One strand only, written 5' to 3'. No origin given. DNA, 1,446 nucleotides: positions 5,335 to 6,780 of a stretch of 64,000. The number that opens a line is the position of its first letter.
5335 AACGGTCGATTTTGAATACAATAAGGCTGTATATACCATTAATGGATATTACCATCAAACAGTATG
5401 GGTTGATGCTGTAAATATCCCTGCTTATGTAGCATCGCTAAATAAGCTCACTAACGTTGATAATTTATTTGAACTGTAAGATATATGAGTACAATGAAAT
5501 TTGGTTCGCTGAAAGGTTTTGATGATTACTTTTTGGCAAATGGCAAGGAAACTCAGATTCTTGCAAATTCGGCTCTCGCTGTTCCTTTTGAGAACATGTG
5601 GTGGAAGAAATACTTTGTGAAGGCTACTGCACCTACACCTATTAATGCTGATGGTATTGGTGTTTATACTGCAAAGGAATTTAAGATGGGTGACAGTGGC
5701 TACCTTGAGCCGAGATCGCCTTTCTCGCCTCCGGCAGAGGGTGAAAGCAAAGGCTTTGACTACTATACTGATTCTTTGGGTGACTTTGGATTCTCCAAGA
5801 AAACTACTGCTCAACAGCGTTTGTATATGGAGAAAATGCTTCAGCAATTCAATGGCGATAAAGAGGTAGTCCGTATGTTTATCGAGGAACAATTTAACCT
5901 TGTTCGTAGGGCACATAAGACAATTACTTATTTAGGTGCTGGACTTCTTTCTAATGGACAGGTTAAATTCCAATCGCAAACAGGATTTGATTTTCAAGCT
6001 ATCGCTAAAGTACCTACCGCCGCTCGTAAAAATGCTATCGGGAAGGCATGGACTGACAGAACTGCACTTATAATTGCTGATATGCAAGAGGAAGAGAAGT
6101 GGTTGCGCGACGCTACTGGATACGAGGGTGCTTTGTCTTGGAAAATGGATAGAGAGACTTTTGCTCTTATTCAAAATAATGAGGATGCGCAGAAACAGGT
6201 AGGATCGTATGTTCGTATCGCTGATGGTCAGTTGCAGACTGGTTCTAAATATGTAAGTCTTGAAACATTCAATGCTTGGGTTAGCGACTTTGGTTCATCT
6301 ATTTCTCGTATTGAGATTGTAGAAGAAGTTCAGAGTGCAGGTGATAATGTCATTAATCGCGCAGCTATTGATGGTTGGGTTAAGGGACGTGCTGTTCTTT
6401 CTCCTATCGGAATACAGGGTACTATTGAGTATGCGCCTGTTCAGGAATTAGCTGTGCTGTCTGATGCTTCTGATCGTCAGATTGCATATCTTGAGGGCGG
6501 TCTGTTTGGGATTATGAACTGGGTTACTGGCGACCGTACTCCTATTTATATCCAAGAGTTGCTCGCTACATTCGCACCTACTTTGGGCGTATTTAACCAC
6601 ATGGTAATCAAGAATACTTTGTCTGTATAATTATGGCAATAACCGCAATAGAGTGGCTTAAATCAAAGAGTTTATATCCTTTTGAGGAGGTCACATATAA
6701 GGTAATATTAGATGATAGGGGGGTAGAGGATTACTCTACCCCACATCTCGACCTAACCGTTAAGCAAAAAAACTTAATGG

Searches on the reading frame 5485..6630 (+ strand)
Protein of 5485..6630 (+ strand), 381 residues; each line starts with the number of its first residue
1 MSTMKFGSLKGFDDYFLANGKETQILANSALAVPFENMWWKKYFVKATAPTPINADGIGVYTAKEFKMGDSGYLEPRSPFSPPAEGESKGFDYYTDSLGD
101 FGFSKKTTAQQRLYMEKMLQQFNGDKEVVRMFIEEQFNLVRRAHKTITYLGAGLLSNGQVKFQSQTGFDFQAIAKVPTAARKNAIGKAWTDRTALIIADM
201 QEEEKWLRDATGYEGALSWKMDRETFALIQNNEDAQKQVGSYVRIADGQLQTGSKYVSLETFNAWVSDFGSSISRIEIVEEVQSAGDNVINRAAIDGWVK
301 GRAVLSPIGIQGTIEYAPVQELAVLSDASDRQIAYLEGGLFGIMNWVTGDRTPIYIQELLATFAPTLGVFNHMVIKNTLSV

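Call 14: search_protein_families(library=phrogs, proteins=[window:5485-6630:+], max_evalue=0.00001)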
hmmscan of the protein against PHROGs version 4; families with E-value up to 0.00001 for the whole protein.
window:5485-6630:+ (381 aa): 1 family
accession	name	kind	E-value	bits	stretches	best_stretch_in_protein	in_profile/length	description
phrog_29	-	head and packaging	1.8e-09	38.3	1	99-350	101-331/439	major head protein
